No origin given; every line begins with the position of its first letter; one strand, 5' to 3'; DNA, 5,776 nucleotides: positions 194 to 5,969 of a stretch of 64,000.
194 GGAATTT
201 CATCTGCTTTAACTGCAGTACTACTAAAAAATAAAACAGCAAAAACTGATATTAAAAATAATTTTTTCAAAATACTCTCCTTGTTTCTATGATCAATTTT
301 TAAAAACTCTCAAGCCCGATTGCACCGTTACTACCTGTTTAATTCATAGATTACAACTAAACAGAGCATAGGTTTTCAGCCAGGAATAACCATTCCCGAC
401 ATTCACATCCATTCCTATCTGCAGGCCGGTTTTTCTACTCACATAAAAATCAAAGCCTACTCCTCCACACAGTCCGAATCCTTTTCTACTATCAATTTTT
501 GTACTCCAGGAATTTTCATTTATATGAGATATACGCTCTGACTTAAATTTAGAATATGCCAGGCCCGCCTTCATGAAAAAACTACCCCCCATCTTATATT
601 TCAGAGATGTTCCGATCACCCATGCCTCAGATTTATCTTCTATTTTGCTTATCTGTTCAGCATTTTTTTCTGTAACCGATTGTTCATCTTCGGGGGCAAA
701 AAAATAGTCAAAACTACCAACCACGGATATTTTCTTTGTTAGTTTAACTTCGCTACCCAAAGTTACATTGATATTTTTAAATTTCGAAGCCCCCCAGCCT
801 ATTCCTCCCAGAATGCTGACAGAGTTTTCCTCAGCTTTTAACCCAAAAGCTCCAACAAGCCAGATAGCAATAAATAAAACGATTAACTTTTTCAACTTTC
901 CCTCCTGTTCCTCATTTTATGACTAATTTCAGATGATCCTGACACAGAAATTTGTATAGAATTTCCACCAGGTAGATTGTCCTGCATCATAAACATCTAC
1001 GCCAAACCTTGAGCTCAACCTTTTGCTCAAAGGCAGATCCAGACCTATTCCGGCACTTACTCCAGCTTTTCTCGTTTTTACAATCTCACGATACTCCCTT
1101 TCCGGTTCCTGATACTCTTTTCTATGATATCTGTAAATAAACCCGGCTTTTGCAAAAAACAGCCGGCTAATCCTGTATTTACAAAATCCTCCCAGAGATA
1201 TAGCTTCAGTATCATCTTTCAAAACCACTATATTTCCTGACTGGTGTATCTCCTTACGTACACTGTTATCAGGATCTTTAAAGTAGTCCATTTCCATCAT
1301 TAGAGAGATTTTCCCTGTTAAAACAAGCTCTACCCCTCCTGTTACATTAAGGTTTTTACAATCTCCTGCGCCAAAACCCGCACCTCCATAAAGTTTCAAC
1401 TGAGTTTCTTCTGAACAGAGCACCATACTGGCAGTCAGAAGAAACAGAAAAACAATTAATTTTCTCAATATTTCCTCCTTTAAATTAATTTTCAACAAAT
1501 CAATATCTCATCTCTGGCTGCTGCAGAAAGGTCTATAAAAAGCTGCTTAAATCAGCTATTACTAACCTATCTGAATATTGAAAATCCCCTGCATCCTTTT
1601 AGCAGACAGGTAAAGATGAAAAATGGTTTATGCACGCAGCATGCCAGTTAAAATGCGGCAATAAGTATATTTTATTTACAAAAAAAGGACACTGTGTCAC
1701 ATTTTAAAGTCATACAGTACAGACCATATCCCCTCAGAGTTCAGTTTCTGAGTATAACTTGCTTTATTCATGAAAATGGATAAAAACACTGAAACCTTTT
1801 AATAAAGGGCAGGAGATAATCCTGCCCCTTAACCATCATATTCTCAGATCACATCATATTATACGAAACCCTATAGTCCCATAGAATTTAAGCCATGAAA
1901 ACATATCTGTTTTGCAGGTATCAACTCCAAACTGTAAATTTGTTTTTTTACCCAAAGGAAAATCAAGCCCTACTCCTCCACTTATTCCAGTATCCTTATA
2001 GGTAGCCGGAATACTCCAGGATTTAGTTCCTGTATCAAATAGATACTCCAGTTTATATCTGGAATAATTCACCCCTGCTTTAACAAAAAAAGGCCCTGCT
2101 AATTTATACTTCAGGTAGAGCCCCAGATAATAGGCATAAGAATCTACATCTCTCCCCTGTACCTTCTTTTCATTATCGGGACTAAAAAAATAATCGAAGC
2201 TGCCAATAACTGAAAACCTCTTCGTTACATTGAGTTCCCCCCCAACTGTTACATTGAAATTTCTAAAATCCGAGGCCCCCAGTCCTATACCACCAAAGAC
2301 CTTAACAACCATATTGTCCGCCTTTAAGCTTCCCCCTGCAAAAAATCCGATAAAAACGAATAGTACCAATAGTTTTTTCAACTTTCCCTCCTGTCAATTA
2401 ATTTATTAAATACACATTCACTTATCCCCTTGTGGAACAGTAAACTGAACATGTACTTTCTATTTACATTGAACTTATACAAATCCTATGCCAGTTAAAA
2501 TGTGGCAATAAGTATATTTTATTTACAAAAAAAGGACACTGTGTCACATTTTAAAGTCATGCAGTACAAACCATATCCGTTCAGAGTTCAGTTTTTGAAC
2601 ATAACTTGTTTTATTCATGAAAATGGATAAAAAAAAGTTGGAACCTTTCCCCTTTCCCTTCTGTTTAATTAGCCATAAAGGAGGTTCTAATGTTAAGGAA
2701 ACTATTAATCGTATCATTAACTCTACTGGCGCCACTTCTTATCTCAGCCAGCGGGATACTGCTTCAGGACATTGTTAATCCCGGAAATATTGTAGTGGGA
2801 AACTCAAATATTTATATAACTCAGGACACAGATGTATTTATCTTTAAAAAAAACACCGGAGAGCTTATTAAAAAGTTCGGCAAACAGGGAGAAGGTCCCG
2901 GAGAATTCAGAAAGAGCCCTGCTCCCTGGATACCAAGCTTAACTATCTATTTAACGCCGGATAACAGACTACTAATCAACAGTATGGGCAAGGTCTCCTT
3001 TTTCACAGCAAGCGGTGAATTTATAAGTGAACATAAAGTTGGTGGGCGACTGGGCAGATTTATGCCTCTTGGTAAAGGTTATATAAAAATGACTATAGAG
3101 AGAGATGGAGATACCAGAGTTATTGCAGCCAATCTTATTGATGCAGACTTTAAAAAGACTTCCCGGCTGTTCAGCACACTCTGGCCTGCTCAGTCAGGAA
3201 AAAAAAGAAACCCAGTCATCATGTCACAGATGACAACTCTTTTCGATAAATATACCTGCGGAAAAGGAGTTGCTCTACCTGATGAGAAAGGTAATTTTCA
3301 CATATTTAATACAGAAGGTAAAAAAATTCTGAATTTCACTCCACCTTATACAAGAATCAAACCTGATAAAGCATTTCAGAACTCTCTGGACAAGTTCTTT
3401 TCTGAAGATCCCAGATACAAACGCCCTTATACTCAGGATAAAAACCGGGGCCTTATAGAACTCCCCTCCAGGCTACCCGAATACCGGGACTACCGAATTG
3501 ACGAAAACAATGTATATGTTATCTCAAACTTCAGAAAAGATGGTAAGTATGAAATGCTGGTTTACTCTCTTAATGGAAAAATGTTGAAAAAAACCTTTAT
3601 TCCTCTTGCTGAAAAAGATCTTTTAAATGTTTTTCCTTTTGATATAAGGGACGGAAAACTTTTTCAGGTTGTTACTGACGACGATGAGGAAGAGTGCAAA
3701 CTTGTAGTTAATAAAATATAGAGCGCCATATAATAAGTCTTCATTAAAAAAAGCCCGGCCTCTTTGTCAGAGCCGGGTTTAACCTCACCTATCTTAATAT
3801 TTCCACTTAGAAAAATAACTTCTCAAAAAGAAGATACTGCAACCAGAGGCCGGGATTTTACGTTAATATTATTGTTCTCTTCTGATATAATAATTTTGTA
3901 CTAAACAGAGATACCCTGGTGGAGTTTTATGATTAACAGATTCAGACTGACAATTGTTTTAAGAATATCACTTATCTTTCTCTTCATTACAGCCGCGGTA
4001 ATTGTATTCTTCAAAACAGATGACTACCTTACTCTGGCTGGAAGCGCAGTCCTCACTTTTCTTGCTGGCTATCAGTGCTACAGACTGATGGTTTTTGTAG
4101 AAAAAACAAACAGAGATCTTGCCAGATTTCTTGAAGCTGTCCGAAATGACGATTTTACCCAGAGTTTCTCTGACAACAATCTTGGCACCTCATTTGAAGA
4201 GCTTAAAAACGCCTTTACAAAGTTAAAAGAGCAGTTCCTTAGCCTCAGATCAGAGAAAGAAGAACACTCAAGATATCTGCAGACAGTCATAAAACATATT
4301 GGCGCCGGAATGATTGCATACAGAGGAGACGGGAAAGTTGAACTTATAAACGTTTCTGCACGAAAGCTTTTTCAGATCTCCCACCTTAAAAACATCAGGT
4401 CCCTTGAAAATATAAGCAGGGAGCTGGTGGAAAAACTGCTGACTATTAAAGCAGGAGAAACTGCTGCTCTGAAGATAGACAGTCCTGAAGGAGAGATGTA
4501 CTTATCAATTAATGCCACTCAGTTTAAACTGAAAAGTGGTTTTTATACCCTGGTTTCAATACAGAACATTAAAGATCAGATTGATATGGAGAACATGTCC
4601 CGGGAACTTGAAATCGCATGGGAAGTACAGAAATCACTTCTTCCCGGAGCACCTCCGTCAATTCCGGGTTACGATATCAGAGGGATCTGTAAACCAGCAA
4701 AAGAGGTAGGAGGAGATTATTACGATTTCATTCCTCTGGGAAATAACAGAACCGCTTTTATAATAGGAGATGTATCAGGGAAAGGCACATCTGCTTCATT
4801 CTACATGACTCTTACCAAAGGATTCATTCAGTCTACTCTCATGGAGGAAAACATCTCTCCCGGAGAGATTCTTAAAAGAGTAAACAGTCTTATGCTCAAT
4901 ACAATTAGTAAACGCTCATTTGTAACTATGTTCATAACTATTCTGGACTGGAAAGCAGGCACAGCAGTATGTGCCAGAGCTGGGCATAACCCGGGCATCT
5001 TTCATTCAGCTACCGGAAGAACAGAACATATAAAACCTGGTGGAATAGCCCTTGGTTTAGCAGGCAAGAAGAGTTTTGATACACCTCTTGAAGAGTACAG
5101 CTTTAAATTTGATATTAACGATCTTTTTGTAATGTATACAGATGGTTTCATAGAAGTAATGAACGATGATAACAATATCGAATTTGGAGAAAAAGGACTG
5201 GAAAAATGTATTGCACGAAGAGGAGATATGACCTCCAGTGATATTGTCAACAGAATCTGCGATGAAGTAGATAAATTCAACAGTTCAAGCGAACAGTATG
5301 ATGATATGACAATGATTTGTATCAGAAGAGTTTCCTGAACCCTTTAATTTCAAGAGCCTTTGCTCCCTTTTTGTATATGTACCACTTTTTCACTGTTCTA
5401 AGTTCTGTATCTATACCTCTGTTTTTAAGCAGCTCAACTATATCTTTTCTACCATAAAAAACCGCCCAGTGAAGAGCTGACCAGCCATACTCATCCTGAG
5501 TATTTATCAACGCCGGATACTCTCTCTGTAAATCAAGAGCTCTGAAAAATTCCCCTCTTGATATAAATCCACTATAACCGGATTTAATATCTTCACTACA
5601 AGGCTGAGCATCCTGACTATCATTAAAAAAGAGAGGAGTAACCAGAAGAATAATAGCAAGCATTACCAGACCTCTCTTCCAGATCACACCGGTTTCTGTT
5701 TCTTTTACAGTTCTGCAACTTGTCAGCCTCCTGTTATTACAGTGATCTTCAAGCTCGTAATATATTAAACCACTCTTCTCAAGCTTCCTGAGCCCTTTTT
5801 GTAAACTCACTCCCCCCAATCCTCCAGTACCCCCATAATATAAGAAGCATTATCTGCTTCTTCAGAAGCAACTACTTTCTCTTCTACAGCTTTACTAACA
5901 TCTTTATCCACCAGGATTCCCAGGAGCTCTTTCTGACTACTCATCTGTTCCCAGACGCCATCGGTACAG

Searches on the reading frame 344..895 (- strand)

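Call 32: search_protein_families(library=pfam, proteins=[window:344-895:-])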
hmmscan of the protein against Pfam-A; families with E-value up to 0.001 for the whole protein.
window:344-895:- (183 aa): 1 family
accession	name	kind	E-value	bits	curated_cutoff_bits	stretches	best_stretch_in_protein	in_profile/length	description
PF13505.12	OMP_b-brl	-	0.00028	21.5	28.7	1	41-161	43-149/175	Outer membrane protein beta-barrel domain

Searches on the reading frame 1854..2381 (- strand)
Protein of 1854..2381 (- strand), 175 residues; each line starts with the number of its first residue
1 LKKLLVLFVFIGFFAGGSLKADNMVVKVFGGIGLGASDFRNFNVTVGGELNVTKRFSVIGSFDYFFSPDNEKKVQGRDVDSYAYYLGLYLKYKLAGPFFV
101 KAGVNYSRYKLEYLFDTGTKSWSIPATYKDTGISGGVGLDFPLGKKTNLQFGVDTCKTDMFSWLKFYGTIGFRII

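Call 32: search_protein_families(library=pfam, proteins=[window:1854-2381:-])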
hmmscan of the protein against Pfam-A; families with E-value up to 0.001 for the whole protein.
window:1854-2381:- (175 aa): 2 families
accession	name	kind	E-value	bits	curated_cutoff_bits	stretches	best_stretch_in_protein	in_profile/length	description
PF13505.12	OMP_b-brl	-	3e-09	37.7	28.7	1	39-157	42-154/175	Outer membrane protein beta-barrel domain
PF03797.25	Autotransporter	-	7.6e-07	29.6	26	1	37-147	21-134/255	Autotransporter beta-domain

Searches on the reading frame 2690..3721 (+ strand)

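Call 64: search_protein_families(library=pfam, proteins=[window:2690-3721:+])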
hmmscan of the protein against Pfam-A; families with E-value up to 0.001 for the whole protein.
window:2690-3721:+ (343 aa): 1 family
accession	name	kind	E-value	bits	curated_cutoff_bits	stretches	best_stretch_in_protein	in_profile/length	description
PF17170.10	DUF5128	-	1.8e-08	34.4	22.9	1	28-127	43-140/321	6-bladed beta-propeller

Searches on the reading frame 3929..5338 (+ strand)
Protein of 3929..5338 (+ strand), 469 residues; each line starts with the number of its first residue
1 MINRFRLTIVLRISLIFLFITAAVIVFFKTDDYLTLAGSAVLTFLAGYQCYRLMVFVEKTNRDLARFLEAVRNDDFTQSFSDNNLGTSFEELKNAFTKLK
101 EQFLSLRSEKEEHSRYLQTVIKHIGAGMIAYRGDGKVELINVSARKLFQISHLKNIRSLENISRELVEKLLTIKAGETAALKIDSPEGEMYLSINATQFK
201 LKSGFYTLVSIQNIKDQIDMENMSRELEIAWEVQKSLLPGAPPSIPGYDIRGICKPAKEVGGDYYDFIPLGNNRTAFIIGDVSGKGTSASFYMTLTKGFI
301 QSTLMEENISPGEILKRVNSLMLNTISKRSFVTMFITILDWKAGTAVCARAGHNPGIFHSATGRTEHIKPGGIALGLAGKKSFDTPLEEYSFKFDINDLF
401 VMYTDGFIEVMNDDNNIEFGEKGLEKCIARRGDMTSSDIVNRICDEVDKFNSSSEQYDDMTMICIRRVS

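Call 64: search_protein_families(library=pfam, proteins=[window:3929-5338:+])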
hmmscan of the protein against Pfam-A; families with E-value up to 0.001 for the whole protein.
window:3929-5338:+ (469 aa): 1 family
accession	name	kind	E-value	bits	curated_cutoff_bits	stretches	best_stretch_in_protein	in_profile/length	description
PF07228.17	SpoIIE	-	1.4e-39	136.5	25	1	272-467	2-191/192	Stage II sporulation protein E (SpoIIE)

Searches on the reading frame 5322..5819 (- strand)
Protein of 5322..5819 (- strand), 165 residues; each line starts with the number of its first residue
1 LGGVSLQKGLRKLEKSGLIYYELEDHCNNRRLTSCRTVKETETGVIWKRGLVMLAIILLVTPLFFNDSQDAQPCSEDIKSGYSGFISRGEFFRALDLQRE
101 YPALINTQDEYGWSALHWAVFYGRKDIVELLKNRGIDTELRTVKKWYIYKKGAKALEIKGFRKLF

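Call 32: search_protein_families(library=pfam, proteins=[window:5322-5819:-])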
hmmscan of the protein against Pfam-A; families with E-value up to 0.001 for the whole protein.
window:5322-5819:- (165 aa): 4 families
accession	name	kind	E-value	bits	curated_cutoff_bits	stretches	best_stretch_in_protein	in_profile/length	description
PF12796.13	Ank_2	-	3.1e-06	28.1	27.3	1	104-140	48-88/90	Ankyrin repeats (3 copies)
PF00023.36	Ank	-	8.2e-06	26.3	21.1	1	111-141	1-31/33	Ankyrin repeat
PF13637.12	Ank_4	-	1e-05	26.1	22.7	1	100-131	18-49/50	Ankyrin repeats (many copies)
PF13606.12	Ank_3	-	1.2e-05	25.6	22.3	1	111-137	1-27/30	Ankyrin repeat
